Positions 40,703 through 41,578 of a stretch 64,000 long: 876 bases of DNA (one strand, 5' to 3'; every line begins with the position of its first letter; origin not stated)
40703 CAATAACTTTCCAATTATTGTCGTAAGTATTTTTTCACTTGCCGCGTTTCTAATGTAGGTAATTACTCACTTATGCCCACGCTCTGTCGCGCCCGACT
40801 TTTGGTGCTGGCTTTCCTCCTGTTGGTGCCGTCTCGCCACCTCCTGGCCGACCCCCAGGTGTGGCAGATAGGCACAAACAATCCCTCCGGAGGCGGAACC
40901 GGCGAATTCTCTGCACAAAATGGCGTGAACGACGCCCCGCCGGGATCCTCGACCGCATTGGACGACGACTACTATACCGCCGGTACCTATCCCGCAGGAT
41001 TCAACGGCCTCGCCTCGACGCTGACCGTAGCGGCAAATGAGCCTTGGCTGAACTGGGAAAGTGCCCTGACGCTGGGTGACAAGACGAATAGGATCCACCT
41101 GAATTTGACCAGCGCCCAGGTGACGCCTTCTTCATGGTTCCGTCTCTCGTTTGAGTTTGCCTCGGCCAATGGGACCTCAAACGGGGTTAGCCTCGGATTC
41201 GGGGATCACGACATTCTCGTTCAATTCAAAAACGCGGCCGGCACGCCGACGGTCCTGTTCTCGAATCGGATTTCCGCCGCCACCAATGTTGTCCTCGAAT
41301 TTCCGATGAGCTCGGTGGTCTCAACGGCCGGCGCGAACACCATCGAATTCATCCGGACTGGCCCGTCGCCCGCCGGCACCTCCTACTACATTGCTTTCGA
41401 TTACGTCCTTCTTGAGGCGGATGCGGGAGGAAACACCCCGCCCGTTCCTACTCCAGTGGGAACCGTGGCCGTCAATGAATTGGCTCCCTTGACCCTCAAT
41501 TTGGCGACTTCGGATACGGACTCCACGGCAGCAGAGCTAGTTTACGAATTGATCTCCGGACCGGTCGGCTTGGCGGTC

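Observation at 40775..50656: Giant secreted protein built on five copies of an unrecognised ~200-aa module alternating with 16 cadherin-like repeats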

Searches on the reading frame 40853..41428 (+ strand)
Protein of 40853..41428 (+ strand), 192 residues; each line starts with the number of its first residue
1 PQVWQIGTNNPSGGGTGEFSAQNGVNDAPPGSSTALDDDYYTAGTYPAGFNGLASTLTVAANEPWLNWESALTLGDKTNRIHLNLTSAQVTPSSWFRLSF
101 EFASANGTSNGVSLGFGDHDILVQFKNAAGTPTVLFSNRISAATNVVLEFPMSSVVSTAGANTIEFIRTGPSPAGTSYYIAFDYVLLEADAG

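Call 7: search_protein_families(library=pfam, proteins=[window:40853-41428:+], max_evalue=10)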
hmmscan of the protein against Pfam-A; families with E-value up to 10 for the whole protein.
window:40853-41428:+ (192 aa): 0 families

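Call 8: search_protein_families(library=ncbifam, proteins=[window:40853-41428:+], max_evalue=10)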
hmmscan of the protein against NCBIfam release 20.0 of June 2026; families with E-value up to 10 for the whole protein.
window:40853-41428:+ (192 aa): 0 families

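Call 10: search_solved_structures(query=A1, max_evalue=10, show_alignments=2)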
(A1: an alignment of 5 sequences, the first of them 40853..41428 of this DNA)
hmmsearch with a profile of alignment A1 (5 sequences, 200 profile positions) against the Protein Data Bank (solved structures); distinct sequences matched with E-value up to 10: 2.
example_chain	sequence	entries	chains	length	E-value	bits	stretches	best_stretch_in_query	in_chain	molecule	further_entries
7bj3_A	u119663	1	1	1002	2.5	10.9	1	61-137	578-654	C5a peptidase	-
7yzx_A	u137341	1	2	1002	2.5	10.9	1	61-137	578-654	C5a peptidase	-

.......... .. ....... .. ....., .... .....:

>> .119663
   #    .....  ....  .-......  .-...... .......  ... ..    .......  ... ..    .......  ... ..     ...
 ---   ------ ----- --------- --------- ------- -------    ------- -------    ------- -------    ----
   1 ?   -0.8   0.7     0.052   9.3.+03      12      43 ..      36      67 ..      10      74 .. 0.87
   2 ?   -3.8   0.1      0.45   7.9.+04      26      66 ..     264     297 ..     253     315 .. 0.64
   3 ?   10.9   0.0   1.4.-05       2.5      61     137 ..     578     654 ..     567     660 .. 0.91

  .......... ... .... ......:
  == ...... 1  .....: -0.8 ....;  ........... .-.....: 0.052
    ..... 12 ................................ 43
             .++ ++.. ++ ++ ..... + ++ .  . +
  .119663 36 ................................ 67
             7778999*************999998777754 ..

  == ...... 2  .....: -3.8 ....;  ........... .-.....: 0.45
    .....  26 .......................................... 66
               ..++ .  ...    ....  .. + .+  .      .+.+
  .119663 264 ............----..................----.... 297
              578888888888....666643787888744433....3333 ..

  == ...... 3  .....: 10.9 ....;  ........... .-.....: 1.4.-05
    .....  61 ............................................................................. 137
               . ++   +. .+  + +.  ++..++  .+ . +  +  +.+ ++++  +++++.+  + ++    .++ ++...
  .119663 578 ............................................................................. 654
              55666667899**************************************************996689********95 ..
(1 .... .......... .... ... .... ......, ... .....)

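Call 11: find_homologous_proteins(query=A1, max_evalue=0.001)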
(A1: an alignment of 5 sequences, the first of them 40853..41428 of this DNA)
Query A1 (5 sequences) (192 aa, profile of the alignment): 36 proteins with E <= 0.001 among 6484 candidates.
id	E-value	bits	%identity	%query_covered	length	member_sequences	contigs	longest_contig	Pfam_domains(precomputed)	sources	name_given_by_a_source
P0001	3.2e-77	277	45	98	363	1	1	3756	PF17963.8,PF05345.19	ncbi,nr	ncbi:MAG: putative Ig domain-containing protein, partial [Verrucomicrobiae bacterium]|nr:putative Ig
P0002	3.0e-76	273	51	100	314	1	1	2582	-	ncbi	ncbi:MAG: hypothetical protein RIS76_645, partial [Verrucomicrobiota bacterium]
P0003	6.1e-76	272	54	99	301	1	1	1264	-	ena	-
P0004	1.4e-67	245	44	98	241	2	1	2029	-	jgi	jgi:hypothetical protein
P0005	2.9e-66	241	42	97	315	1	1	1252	-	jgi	jgi:hypothetical protein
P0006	4.0e-66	240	50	99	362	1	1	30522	PF18884.6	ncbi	ncbi:MAG: hypothetical protein AAB370_12270, partial [Verrucomicrobiota bacterium]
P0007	1.6e-65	238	44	97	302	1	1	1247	-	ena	-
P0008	3.7e-65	237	42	97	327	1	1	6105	-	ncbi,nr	ncbi:MAG: hypothetical protein J0L84_11835, partial [Verrucomicrobia bacterium]|nr:hypothetical prot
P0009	6.5e-64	233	43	98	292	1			-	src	-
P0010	9.0e-64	233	45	92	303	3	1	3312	PF18884.6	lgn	-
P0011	1.7e-62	229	41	98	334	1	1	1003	PF07679.23,PF13895.13,PF13927.13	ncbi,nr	ncbi:MAG: immunoglobulin domain-containing protein, partial [Desulfobacterales bacterium]|nr:immunog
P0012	2.0e-62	228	46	97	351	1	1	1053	PF17210.10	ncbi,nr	ncbi:MAG: hypothetical protein KIT80_24165, partial [Chitinophagaceae bacterium]|nr:hypothetical pro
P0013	7.3e-60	220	39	95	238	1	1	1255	-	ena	-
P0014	1.1e-59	219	99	71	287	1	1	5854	PF00694.26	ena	-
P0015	1.3e-59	219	48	86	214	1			-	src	-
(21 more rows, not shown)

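Call 25: find_encoding_contigs(protein=P0006, flank=10000, max_places=3)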
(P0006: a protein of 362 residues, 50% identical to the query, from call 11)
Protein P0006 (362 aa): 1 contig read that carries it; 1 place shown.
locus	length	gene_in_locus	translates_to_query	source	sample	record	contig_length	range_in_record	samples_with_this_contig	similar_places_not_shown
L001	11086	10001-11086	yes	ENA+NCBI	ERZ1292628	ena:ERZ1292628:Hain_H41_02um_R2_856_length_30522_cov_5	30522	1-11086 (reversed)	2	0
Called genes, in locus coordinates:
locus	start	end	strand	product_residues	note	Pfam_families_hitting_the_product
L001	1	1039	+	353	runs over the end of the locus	PF07963:N_methyl (weak), PF07596:SBP_bac_10 (faint)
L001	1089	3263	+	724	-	-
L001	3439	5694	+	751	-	PF00933:Glyco_hydro_3, PF01915:Glyco_hydro_3_C, PF14310:Fn3-like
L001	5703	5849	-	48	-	-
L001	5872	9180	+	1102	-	PF07494:Reg_prop (faint), PF16819:DUF5074 (faint), PF07495:Y_Y_Y, PF07730:HisKA_3, PF13581:HATPase_c_2, PF02518:HATPase_c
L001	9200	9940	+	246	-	PF00072:Response_reg, PF00196:GerE, PF08281:Sigma70_r4_2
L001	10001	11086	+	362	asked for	PF18884:TSP3_bac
